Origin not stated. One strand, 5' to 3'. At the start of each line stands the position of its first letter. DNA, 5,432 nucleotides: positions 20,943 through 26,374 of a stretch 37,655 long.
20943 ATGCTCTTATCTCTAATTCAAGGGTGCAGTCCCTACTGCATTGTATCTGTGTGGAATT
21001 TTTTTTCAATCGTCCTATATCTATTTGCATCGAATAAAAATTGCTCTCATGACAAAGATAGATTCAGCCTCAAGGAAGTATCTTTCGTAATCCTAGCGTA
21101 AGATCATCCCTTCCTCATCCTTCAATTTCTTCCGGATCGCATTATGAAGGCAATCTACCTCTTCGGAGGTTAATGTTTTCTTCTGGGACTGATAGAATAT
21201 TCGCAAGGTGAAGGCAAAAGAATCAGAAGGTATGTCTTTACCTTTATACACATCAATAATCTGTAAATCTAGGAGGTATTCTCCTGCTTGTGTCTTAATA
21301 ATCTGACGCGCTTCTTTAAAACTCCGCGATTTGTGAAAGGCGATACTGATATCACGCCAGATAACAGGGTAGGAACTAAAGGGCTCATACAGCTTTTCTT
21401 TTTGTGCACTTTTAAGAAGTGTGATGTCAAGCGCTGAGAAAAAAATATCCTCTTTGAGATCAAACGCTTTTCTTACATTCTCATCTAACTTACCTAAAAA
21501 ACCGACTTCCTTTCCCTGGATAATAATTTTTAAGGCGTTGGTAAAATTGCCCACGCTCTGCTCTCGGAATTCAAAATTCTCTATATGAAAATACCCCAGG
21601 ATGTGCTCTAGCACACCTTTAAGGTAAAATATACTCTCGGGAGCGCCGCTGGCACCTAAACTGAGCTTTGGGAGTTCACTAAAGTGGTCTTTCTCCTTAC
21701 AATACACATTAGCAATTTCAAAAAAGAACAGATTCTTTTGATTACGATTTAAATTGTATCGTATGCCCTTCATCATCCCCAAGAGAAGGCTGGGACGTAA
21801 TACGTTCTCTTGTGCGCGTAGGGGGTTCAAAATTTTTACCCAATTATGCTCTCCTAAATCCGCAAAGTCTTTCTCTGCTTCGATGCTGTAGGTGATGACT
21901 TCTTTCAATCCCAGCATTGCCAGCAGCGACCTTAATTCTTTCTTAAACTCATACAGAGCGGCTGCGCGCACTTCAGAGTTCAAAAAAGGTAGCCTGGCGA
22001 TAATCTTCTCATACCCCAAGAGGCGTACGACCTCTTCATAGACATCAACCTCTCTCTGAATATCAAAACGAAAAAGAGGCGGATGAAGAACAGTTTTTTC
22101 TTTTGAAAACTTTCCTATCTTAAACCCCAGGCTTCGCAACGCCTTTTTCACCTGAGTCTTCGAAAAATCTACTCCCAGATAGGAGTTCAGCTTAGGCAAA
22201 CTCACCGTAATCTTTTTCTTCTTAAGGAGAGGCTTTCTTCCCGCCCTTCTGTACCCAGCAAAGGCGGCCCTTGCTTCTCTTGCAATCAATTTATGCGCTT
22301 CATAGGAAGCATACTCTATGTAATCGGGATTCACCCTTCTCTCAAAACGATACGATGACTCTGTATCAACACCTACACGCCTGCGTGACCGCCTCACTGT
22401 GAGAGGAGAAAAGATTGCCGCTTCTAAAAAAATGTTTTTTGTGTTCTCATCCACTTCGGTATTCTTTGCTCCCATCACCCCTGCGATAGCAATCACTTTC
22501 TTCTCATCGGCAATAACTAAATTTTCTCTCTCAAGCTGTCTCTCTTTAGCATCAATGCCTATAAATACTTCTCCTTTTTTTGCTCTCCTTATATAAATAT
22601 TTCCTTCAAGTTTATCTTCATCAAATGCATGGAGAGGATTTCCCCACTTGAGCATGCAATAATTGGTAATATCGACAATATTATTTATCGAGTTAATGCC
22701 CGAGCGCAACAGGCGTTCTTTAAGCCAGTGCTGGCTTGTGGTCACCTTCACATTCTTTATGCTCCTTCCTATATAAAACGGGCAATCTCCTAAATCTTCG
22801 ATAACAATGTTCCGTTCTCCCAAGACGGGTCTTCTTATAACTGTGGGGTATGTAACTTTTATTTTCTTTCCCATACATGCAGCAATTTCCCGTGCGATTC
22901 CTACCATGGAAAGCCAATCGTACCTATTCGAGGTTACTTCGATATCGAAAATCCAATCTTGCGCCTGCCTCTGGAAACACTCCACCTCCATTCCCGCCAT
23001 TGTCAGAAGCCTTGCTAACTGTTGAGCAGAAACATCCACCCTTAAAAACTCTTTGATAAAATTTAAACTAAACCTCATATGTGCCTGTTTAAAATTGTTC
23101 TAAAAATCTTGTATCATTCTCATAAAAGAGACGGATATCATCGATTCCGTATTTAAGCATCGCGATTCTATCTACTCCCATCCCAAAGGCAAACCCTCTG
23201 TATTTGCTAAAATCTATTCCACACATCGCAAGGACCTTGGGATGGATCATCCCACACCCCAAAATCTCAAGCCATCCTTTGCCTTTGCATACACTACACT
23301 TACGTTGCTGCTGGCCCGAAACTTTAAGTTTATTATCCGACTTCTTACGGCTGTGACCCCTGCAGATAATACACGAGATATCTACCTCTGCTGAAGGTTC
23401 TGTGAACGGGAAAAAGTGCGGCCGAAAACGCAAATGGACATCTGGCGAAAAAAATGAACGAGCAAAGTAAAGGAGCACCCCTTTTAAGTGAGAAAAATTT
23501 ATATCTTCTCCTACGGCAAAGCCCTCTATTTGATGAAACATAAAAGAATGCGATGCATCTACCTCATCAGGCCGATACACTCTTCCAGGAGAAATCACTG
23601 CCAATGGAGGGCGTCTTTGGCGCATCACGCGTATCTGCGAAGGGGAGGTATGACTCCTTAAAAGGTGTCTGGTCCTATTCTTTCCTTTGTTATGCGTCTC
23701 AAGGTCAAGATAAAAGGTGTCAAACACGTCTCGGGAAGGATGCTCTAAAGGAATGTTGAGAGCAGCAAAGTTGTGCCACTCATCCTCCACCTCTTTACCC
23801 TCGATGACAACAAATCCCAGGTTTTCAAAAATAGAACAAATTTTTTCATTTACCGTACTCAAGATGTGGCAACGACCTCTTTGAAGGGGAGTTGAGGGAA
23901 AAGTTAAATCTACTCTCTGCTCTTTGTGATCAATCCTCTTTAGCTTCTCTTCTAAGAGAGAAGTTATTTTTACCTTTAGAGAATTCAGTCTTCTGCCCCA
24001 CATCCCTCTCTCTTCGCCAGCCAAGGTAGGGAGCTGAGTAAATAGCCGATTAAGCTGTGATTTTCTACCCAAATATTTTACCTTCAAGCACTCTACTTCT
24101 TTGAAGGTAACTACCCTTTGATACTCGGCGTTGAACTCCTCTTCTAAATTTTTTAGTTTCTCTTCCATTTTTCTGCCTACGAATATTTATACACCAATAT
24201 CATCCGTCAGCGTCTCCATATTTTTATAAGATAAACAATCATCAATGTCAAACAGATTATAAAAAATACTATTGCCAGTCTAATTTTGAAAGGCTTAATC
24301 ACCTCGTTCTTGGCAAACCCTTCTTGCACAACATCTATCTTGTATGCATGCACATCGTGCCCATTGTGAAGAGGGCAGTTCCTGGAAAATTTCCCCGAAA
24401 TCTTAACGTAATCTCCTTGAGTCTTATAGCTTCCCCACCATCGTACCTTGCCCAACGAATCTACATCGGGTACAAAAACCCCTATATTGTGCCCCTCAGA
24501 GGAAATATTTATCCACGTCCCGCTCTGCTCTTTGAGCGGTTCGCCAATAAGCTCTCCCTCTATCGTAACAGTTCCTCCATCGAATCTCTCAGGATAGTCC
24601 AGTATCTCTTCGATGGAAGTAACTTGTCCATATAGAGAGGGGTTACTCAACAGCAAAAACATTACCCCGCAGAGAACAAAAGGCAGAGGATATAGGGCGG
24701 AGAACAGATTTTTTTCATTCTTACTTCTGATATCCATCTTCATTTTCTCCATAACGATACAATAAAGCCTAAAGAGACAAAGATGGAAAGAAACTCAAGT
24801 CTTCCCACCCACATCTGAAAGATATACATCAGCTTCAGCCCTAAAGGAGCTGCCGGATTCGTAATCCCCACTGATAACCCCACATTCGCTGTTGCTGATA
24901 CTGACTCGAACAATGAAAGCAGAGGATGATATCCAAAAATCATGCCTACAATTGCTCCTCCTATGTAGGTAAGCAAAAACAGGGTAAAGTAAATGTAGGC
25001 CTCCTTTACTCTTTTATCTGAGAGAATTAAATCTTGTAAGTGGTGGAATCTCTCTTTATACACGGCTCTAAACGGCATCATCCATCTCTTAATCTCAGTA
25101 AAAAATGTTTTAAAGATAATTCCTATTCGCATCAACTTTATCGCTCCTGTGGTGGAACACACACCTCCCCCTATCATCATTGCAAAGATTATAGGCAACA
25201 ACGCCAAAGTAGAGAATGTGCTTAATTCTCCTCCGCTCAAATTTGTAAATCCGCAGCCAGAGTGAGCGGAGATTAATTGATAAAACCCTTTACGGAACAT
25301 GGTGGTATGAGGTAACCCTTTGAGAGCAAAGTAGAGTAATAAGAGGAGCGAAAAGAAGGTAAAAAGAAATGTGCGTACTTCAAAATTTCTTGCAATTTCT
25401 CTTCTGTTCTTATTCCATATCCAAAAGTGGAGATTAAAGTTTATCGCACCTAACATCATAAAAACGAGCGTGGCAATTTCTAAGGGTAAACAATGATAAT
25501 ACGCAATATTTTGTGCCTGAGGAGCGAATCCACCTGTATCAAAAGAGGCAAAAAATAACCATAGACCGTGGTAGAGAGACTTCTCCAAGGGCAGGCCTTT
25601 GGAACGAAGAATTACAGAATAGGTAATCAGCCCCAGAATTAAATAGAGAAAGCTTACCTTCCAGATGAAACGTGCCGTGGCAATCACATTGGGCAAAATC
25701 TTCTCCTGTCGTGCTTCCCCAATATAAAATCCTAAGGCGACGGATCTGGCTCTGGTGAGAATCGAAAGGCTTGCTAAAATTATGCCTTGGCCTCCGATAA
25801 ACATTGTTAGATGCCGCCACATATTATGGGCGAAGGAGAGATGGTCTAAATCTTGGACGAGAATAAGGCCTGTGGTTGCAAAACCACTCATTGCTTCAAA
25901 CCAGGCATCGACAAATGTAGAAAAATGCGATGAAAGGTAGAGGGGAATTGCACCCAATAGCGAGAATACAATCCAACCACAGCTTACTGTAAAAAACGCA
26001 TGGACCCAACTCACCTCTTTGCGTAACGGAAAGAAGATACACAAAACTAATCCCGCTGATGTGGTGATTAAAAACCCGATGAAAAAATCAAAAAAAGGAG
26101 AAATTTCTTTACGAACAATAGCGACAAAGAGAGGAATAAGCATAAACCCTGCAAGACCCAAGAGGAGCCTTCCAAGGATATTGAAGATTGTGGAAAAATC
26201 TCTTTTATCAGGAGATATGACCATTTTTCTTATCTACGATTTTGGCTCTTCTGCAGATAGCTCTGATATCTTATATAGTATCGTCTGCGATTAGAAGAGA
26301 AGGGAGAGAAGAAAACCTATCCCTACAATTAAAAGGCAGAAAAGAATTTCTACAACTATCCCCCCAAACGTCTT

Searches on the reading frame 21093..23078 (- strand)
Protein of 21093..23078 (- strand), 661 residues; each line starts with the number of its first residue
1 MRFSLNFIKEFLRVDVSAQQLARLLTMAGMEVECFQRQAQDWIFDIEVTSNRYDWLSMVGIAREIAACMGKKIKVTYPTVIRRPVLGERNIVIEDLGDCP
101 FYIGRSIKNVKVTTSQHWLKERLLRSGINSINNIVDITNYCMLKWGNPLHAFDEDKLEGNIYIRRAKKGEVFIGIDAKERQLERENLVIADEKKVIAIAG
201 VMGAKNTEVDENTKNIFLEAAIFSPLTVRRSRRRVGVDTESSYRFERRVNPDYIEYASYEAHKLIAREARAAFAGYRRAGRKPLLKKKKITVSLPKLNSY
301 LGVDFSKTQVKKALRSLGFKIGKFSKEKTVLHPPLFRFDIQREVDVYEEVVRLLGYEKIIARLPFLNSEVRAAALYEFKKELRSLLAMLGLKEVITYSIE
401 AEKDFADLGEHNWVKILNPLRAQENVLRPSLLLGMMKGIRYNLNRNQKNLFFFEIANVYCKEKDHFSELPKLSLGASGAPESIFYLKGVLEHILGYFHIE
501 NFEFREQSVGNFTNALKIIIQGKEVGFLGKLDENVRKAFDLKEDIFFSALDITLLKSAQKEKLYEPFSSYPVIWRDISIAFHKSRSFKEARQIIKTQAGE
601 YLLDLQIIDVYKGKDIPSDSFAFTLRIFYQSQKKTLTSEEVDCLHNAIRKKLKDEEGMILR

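Call 11: search_protein_families(library=pfam, proteins=[window:21093-23078:-], max_evalue=0.001)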
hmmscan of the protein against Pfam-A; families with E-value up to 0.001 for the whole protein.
window:21093-23078:- (661 aa): 5 families
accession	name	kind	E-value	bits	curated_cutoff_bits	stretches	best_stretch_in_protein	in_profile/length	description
PF03483.22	B3_4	-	3.4e-66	222.6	29.3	1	99-267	2-171/174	B3/4 domain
PF17759.6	tRNA_synthFbeta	-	3.6e-37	128.4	22.4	1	363-551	5-213/214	Phenylalanyl tRNA synthetase beta chain CLM domain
PF03484.21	B5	-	5e-24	84.7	28.6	1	290-356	1-67/67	tRNA synthetase B5 domain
PF03147.19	FDX-ACB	-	1.7e-21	76.9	31.1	1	568-661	1-94/94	Ferredoxin-fold anticodon binding domain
PF18262.7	PhetRS_B1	-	0.0005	20.7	26.8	0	8-67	11-79/83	Phe-tRNA synthetase beta subunit B1 domain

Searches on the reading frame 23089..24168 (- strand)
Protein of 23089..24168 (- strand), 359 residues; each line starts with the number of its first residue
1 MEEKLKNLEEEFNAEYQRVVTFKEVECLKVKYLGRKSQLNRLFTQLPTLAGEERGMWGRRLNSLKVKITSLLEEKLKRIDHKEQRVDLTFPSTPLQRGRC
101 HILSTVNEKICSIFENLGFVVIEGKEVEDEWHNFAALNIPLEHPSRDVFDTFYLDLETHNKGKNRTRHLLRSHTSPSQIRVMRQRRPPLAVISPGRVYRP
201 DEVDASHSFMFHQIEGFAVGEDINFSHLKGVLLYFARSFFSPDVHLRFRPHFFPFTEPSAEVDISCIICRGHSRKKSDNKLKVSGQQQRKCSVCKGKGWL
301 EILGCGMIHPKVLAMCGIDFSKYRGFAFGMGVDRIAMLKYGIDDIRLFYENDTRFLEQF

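Call 11: search_protein_families(library=pfam, proteins=[window:23089-24168:-], max_evalue=0.001)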
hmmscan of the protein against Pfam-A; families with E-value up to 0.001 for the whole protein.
window:23089-24168:- (359 aa): 2 families
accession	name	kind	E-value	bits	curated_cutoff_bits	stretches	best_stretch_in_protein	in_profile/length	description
PF01409.25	tRNA-synt_2d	-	4e-96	321.7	19.8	1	86-359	2-246/246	tRNA synthetases class II core domain (F)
PF02912.23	Phe_tRNA-synt_N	-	3.2e-13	49.9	22.3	1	22-84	3-65/69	Aminoacyl tRNA synthetase class II, N-terminal domain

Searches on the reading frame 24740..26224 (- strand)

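Call 34: search_protein_families(library=pfam, proteins=[window:24740-26224:-], max_evalue=0.001)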
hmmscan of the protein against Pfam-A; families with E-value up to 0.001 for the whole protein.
window:24740-26224:- (494 aa): 1 family
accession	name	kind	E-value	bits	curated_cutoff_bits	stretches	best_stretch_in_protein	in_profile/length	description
PF02386.22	TrkH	-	8.1e-42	143.8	27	1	47-483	5-488/502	Cation transport protein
